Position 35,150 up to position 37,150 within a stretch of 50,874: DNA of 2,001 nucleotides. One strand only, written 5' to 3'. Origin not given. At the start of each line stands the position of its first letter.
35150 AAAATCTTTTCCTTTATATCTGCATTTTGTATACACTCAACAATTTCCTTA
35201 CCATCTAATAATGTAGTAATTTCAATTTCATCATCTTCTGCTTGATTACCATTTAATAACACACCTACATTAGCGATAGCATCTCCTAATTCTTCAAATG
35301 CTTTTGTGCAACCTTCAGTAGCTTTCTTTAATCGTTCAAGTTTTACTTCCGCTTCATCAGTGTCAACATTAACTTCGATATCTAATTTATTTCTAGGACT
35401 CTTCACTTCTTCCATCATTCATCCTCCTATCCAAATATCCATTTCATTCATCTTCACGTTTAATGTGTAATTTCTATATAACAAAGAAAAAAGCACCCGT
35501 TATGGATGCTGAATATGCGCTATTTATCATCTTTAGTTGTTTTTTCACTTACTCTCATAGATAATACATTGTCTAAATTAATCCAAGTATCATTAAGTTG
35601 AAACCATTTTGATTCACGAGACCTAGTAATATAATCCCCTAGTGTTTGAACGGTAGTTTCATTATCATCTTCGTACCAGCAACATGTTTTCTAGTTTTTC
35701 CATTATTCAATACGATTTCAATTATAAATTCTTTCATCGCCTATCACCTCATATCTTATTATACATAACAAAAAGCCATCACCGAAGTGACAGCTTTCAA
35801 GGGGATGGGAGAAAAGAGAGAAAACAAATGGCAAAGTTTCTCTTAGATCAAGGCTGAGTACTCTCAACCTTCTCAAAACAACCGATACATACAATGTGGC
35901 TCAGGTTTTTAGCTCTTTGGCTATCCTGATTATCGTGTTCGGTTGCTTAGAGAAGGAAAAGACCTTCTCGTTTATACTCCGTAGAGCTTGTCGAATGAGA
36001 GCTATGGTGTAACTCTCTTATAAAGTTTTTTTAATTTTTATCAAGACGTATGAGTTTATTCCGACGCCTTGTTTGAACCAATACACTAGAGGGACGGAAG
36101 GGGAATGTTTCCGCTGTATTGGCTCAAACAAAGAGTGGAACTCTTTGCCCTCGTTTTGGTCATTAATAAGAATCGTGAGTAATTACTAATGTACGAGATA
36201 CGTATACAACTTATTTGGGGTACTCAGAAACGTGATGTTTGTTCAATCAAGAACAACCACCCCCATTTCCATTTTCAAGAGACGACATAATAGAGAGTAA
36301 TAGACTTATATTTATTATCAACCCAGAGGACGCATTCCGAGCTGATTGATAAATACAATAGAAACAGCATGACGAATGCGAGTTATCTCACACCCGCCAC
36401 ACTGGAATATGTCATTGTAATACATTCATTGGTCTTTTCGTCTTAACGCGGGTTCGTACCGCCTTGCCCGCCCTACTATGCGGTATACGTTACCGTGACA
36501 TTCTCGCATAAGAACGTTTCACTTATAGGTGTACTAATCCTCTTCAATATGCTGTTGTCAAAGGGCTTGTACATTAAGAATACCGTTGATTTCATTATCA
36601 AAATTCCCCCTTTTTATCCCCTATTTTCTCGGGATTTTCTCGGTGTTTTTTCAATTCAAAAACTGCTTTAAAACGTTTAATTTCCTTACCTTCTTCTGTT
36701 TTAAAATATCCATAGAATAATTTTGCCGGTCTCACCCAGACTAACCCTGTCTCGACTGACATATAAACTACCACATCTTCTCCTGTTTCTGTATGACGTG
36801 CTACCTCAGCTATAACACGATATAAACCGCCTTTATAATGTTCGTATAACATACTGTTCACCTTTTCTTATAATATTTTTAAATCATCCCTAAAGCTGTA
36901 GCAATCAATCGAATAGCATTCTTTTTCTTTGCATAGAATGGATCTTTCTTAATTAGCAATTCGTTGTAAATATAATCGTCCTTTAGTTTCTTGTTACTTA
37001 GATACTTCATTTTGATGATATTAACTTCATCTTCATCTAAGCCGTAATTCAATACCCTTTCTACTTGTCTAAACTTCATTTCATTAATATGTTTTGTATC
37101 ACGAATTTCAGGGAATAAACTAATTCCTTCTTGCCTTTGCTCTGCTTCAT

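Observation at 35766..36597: About 0.8 kb ORF-free, hairpin-rich tract ending in a terminator inside the early/late operon: candidate large structured RNA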

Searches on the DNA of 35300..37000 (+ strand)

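Call 4: search_rna_families(source=window, start=35300, end=37000, threshold=evalue, max_evalue=10, show_alignments=3)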
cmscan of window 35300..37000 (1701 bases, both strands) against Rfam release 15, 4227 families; matches with E-value up to 10: 3.
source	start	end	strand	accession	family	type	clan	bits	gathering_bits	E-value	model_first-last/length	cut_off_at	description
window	36049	36145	-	RF00648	MIR396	Gene; miRNA;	-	19.2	80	1.1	1-118/118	no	MIR396 microRNA precursor family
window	36303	36355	-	RF02244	mir-785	Gene; miRNA;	-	16.1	62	6.8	1-90/90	no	mir-785 microRNA precursor family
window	36221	36314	-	RF00345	snoR1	Gene; snRNA; snoRNA; CD-box;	CL00066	15.2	49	7.2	1-93/93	no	Small nucleolar RNA snoR1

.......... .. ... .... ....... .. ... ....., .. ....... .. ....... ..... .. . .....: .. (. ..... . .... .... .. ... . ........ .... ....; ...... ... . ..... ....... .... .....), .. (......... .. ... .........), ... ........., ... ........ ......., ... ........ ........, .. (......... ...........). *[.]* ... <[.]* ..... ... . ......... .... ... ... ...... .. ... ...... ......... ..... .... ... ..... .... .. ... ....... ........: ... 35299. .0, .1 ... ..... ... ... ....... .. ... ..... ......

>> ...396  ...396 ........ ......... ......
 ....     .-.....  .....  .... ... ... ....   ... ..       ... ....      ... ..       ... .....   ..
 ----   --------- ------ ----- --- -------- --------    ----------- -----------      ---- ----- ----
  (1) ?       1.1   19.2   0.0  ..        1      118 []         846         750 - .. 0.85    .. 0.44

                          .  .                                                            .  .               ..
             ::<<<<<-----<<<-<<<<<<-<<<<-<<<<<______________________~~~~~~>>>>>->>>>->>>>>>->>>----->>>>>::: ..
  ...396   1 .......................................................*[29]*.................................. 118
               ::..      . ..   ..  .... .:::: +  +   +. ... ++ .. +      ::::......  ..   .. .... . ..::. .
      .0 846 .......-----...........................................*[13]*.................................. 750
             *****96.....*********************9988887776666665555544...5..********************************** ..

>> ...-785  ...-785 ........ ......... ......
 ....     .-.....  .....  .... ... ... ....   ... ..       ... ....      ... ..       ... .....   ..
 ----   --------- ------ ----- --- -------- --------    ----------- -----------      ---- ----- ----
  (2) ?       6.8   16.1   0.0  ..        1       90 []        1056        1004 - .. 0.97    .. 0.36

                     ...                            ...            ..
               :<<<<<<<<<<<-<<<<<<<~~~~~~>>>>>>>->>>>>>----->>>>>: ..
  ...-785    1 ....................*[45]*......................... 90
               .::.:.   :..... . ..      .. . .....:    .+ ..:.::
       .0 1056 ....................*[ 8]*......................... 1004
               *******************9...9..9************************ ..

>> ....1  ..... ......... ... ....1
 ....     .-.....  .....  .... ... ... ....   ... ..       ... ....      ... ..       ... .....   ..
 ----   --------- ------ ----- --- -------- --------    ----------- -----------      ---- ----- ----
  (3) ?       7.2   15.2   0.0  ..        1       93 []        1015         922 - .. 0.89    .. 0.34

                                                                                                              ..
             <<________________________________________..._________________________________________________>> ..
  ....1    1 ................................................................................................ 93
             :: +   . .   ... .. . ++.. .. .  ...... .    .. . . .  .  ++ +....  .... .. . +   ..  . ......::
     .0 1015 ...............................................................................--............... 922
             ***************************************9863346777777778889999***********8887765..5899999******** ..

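Call 6: search_dna_similar(query=window:35700-36650:+, collection=phages, mode=distant, max_rows=40)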
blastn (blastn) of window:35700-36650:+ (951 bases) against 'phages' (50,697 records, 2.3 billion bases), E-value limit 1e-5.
Records with a match: 9; places in all: 9; records where one place covers at least 80% of the query: 2.
Best place of each record, by identity: 80-90% 5; 60-80% 4.
By first word of the organism name: Bacillus 9.
By host as written in the record: Bacillus thuringiensis 4; Bacillus cereus 2; Bacillus cereus 367-H 1; Bacillus cereus NC7401/2455 1; Bacillus cereus IS075 1.
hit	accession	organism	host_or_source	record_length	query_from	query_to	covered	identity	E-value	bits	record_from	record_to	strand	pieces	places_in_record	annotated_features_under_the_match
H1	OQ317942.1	Bacillus phage 0105phi7-2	Bacillus thuringiensis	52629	16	951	98%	77.3%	0e+0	692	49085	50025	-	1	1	hypothetical protein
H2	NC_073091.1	Bacillus phage 0105phi7-2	Bacillus thuringiensis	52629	16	951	98%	77.3%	0e+0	692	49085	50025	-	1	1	hypothetical protein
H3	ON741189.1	Bacillus phage vB_BceS_LY4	Bacillus cereus 367-H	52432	60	883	76%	88.0%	0e+0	881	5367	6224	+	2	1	none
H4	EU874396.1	Bacillus phage IEBH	Bacillus thuringiensis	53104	60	883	76%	88.0%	0e+0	882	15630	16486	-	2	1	none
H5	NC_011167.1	Bacillus phage IEBH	Bacillus thuringiensis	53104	60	883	76%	88.0%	0e+0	882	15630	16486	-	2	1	none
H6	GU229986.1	Bacillus phage 250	Bacillus cereus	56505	68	883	75%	84.4%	0e+0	764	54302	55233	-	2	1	none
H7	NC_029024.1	Bacillus phage 250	Bacillus cereus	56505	68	883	75%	84.4%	0e+0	764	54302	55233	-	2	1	none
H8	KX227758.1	Bacillus phage PfNC7401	Bacillus cereus NC7401/2455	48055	236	714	50%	75.9%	1e-88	333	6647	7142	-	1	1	none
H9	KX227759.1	Bacillus phage PfIS075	Bacillus cereus IS075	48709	236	714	50%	75.9%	1e-88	333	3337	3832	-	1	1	none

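Call 7: get_annotated_region(hit=H4, flank=3000)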
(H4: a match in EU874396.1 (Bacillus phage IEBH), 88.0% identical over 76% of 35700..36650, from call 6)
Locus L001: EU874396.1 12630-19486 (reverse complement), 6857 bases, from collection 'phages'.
description: Bacillus phage IEBH, complete genome.
organism: Bacillus phage IEBH (NCBI taxid 2884422)
taxonomy: Viruses; Duplodnaviria; Heunggongvirae; Uroviricota; Caudoviricetes; Cecivirus; Cecivirus IEBH
host: Bacillus thuringiensis; source: -; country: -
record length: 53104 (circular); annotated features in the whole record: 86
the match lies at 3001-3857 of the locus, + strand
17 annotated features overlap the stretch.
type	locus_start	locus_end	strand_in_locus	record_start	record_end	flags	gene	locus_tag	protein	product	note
CDS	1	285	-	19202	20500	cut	-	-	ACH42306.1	terminase large subunit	terminase 3 superfamily; DUF 1545 superfamily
CDS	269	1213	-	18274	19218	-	-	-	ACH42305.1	terminase small subunit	terminase 5 and 2 superfamily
CDS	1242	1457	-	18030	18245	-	-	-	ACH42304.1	hypothetical protein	-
CDS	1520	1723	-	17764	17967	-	-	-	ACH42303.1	hypothetical protein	-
CDS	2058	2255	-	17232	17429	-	-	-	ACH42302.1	hypothetical protein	-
CDS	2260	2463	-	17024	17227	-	-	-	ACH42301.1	hypothetical protein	-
CDS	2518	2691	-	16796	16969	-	-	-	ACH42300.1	hypothetical protein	-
CDS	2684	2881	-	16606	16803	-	-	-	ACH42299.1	hypothetical protein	-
CDS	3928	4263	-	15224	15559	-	-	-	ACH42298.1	hypothetical protein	-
CDS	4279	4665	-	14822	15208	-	-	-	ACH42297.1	hypothetical protein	-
CDS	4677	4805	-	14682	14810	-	-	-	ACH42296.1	hypothetical protein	-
CDS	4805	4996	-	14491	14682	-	-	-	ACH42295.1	hypothetical protein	-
CDS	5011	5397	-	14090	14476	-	-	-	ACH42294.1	hypothetical protein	DUF 1064 superfamily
CDS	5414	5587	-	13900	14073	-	-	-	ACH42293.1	hypothetical protein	-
CDS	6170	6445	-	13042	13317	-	-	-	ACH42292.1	hypothetical protein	-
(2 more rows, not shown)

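Call 8: get_annotated_region(hit=H1, flank=3000)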
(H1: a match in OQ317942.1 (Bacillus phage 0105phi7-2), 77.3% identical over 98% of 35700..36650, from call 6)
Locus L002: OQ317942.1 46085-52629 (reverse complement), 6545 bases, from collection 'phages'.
description: Bacillus phage 0105phi7-2, complete genome.
organism: Bacillus phage 0105phi7-2 (NCBI taxid 3025408)
taxonomy: Viruses; Duplodnaviria; Heunggongvirae; Uroviricota; Caudoviricetes
host: Bacillus thuringiensis; source: -; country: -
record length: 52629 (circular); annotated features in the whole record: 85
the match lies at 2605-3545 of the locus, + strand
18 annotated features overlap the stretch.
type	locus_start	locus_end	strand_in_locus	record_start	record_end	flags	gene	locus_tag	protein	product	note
CDS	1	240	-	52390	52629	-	-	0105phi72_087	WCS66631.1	hypothetical protein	Five copies are found in B. cereus group genomes, all several genes upstream of terminase and/or structural phage ...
CDS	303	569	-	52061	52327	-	-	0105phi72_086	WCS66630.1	hypothetical protein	Some homologs are the same length; others tend to have 10-15 residues inserted in the middle of the sequence; Typically ...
CDS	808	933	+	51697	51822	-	-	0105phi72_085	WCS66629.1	hypothetical protein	member of a 41 residue family in Bacillus chromosomes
CDS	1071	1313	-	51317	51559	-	-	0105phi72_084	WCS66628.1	hypothetical protein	member of 80 residue family in Bacillus chromosomes and phages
CDS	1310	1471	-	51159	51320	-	-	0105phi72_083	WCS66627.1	hypothetical protein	The middle section of the sequence diverges rapidly in sequence and length relative to the terminal sequences; member ...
CDS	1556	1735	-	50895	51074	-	-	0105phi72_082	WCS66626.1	hypothetical protein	member of 60-70 residue family in Bacillus chromosomes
CDS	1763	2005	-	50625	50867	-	-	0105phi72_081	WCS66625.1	hypothetical protein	There is length heterogeneiticy of the BlastP matches on both N and C-terminii; Most homologs are in Bacillus, but a ...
CDS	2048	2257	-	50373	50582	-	-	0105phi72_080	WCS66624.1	hypothetical protein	Some blastP matches are annotated with an 18 residue longer N-terminal end; member of large 70 residue family in ...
CDS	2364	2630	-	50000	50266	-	-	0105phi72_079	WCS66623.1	hypothetical protein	member of small family of 90 residue proteins from Bacillus genomes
CDS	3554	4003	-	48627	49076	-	-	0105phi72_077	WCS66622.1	DNA N-6-adenine methyltransferase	HHpred match to TIGR01712 (Interpro:IPR008593) phage N-6-adenine-methyltransferase, and related models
CDS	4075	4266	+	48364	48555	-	-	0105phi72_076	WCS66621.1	hypothetical protein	member of small family of 62 residue proteins in Bacillus chromosomes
CDS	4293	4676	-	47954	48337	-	-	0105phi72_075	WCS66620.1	putative ArpU-like transcripition activiator of late transcription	HHpred match to TIGR01637 ArpU family InterPro: IPR006524 and TIGR01636 RinA, InterPro: IRP006523; Both are prophage ...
CDS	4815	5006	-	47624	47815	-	-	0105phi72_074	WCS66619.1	hypothetical protein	member of family of 63 residue proteins encoded in Bacillus genomes and phages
CDS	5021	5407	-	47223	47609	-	-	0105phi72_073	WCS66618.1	DNA endonuclease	HHpred match to model for P00641 T7 endonuclease I and related endonuclease models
CDS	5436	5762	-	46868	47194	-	-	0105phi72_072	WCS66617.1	hypothetical protein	member of 118 residue family in Bacillus chromosomes and Bacillus phage phi4B1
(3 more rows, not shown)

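Call 9: get_annotated_region(hit=H6, flank=3000)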
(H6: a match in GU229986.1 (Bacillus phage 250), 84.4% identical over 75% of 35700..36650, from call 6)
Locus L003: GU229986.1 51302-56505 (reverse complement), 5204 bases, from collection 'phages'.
description: Bacillus phage 250, complete genome.
organism: Bacillus phage 250 (NCBI taxid 2880539)
taxonomy: Viruses; Duplodnaviria; Heunggongvirae; Uroviricota; Caudoviricetes; Cecivirus; Cecivirus cv250
host: Bacillus cereus; source: -; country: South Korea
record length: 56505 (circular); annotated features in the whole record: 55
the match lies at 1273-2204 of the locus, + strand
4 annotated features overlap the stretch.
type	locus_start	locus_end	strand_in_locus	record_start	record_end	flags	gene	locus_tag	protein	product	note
misc_feature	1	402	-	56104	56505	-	-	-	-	-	similar to resolvase domain-containing protein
CDS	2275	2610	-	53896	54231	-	-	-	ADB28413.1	hypothetical protein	-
CDS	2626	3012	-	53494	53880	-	-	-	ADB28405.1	hypothetical protein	-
CDS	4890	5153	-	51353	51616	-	-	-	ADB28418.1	hypothetical protein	-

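Call 10: get_annotated_region(hit=H8, flank=3000)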
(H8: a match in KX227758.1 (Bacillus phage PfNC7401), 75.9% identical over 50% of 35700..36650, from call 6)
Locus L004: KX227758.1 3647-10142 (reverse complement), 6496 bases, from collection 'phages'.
description: Bacillus phage PfNC7401, complete genome.
organism: Bacillus phage PfNC7401 (NCBI taxid 1868601)
taxonomy: Viruses; Duplodnaviria; Heunggongvirae; Uroviricota; Caudoviricetes; Cecivirus
host: Bacillus cereus NC7401/2455; source: -; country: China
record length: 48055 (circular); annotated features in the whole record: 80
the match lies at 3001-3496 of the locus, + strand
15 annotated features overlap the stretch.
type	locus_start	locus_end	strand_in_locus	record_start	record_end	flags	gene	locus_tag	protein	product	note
CDS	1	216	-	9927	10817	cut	-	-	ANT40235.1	terminase small subunit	-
CDS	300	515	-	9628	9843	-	-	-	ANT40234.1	hypothetical protein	-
CDS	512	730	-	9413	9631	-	-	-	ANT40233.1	hypothetical protein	-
CDS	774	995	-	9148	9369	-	-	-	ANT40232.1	hypothetical protein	-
CDS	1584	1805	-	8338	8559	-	-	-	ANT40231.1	hypothetical protein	-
CDS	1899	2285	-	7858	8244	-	-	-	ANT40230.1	hypothetical protein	-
CDS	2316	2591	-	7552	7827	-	-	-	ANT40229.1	hypothetical protein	-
CDS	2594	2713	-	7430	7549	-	-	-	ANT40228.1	hypothetical protein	-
CDS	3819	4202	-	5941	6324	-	-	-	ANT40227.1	ArpU family transcriptional regulator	-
CDS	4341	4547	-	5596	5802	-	-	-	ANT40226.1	hypothetical protein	-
CDS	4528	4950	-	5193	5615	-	-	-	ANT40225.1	hypothetical protein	-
CDS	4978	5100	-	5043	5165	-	-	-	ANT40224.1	hypothetical protein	-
CDS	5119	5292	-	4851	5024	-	-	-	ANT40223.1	hypothetical protein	-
CDS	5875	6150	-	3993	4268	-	-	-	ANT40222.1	hypothetical protein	-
CDS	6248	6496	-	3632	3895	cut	-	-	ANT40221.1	hypothetical protein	-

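Call 12: get_annotated_region(hit=H3, flank=3000)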
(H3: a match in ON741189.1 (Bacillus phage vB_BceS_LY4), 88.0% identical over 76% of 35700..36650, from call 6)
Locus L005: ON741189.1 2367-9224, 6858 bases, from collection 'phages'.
description: Bacillus phage vB_BceS_LY4, complete genome.
organism: Bacillus phage vB_BceS_LY4 (NCBI taxid 2961707)
taxonomy: Viruses; Duplodnaviria; Heunggongvirae; Uroviricota; Caudoviricetes; Cecivirus
host: Bacillus cereus 367-H; source: -; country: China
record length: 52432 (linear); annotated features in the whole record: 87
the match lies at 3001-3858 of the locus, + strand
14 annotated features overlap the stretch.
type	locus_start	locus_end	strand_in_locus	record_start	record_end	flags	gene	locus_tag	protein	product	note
CDS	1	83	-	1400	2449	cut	-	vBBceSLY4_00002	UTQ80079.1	terminase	-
CDS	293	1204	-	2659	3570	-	-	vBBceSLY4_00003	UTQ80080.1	terminase small subunit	-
CDS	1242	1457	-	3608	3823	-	-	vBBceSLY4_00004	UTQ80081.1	hypothetical protein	-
CDS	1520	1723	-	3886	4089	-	-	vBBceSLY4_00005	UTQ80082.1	hypothetical protein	-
CDS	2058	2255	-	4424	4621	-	-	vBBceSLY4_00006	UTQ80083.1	hypothetical protein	-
CDS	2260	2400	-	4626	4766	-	-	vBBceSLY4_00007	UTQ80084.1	hypothetical protein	-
CDS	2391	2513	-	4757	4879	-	-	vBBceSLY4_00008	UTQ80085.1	hypothetical protein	-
CDS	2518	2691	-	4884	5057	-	-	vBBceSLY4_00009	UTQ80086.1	hypothetical protein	-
CDS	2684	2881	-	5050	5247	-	-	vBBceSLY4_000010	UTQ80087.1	hypothetical protein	-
CDS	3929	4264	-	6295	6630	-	-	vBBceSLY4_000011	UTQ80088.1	hypothetical protein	-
CDS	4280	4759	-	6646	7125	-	-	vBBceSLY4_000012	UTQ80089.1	hypothetical protein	-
CDS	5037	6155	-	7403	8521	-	-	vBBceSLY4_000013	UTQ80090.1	transposase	-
CDS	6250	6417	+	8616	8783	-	-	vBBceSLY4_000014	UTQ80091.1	ribbon-helix-helix domain protein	-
CDS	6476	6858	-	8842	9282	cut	-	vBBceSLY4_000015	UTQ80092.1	hypothetical protein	-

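Call 13: get_annotated_region(hit=H9, flank=3000)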
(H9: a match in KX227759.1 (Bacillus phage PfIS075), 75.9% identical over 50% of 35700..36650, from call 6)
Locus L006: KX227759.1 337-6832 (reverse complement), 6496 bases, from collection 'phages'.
description: Bacillus phage PfIS075, complete genome.
organism: Bacillus phage PfIS075 (NCBI taxid 1868600)
taxonomy: Viruses; Duplodnaviria; Heunggongvirae; Uroviricota; Caudoviricetes; Cecivirus
host: Bacillus cereus IS075; source: -; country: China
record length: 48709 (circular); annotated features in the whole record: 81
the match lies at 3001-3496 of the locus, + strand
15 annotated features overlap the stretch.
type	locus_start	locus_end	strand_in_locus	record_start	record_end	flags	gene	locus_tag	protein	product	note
CDS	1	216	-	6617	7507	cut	-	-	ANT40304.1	terminase small subunit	-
CDS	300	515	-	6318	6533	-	-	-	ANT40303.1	hypothetical protein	-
CDS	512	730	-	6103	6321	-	-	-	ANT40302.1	hypothetical protein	-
CDS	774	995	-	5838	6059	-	-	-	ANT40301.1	hypothetical protein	-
CDS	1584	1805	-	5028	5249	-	-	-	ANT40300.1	hypothetical protein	-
CDS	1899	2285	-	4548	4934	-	-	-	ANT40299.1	hypothetical protein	-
CDS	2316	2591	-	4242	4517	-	-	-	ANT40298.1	hypothetical protein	-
CDS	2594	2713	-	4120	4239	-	-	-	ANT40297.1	hypothetical protein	-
CDS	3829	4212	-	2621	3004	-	-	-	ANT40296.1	ArpU family transcriptional regulator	-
CDS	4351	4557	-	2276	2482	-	-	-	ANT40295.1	hypothetical protein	-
CDS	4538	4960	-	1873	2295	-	-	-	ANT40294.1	hypothetical protein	-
CDS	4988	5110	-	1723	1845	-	-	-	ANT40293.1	hypothetical protein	-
CDS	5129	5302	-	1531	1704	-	-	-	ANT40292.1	hypothetical protein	-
CDS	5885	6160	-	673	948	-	-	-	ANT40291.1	hypothetical protein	-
CDS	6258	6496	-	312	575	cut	-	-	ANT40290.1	hypothetical protein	-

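Call 17: search_dna_similar(query=window:35700-36650:+, collection=plasmids, mode=distant, max_rows=60)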
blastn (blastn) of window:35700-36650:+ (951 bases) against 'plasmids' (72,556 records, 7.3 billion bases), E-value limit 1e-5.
Records with a match: 159; places in all: 192; records where one place covers at least 80% of the query: 31.
Best place of each record, by identity: 95-99% 2; 90-95% 12; 80-90% 94; 60-80% 51.
By first word of the organism name: Bacillus 159.
By predicted mobility (MOB-suite, as given by PLSDB): non-mobilizable 135; conjugative 13; mobilizable 11.
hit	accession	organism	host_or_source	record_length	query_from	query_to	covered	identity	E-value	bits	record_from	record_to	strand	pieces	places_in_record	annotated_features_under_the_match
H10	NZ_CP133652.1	Bacillus cereus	-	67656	96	951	90%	88.7%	0e+0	1095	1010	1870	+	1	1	DUF1653 domain-containing protein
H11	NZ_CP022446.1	Bacillus cereus C1L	whole organism,rhizosphere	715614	68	951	93%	85.7%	0e+0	1008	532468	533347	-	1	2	none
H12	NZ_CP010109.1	Bacillus thuringiensis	soil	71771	68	951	93%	85.3%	0e+0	992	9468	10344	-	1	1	none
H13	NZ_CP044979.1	Bacillus thuringiensis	whole organism,soil sample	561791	63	916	90%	88.3%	0e+0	1086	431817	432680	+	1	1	none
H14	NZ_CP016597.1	Bacillus cereus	cell culture,Korean fermented food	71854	66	950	93%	83.7%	0e+0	929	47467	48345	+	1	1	none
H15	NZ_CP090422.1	Bacillus cereus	single cell,mangrove sediment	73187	63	932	91%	84.8%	0e+0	955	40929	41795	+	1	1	none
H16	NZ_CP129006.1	Bacillus cereus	cattle,Isolated from the spleen of ...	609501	68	949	93%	83.0%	0e+0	918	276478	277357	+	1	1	none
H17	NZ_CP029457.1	Bacillus cereus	Chives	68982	63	951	93%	82.2%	0e+0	928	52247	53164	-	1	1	none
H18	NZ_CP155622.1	Bacillus paramobilis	Canis lupus familiaris,adipose,leg wound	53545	63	897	88%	82.4%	0e+0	838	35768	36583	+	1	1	none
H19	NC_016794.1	Bacillus cereus F837/76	-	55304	71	951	93%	77.5%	0e+0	645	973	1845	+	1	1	none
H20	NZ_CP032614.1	Bacillus thuringiensis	single cell,soil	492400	60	875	86%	83.4%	0e+0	861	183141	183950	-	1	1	none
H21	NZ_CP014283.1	Bacillus thuringiensis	cell culture,soil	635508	60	875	86%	83.4%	0e+0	861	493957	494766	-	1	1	none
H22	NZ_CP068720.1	Bacillus cereus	Angelica sinensis Dlies,single cell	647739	60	875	86%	83.4%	0e+0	861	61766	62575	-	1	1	none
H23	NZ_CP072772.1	Bacillus cereus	mixed culture,Bee Honey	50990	68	950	79%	89.9%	0e+0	993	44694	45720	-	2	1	none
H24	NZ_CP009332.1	Bacillus thuringiensis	-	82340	68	875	85%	83.1%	0e+0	854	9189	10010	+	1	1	none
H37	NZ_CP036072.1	Bacillus wiedmannii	cell culture,soil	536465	63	904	89%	75.5%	4e-163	582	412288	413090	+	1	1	none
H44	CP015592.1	Bacillus cereus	whole organism,garden soil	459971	122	943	86%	75.0%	5e-156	558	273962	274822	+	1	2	none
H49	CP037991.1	Bacillus mycoides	soil core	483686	63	951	93%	68.2%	7e-72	279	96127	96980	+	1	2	hypothetical protein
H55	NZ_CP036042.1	Bacillus mycoides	cell culture,soil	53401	63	918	90%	67.6%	1e-69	272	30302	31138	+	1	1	none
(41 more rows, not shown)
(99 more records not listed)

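Call 18: get_annotated_region(hit=H49, flank=2500)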
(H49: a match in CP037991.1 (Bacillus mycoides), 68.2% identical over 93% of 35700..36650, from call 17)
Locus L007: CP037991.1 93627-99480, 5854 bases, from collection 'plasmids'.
description: Bacillus mycoides strain TH26 plasmid unnamed1, complete sequence
organism: Bacillus mycoides (NCBI taxid 1405)
taxonomy: Bacteria; Bacillota; Bacilli; Bacillales; Bacillaceae; Bacillus; Bacillus mycoides
host: -; source: soil core; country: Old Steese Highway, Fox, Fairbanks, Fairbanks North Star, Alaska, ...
typing (MOB-suite, as given by PLSDB): non-mobilizable; replicon rep_cluster_125
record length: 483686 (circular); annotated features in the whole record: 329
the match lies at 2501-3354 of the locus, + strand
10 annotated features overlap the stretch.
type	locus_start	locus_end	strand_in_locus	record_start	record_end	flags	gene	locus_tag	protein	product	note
CDS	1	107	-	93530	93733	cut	-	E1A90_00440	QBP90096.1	hypothetical protein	-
CDS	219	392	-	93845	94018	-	-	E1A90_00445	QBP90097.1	asparagine synthase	-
CDS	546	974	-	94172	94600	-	-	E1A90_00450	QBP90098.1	ferritin-like domain-containing protein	-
CDS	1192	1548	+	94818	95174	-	-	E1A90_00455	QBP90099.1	carboxymuconolactone decarboxylase family protein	-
CDS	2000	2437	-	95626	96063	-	-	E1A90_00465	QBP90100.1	DUF3908 domain-containing protein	-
CDS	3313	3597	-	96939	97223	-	-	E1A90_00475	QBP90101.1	hypothetical protein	-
CDS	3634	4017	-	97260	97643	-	-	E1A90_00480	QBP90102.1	ArpU family transcriptional regulator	-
CDS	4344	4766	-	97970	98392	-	-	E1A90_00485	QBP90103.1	DUF1064 domain-containing protein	-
CDS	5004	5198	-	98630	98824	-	-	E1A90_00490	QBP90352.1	hypothetical protein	-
CDS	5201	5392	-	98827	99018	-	-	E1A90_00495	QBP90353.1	hypothetical protein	-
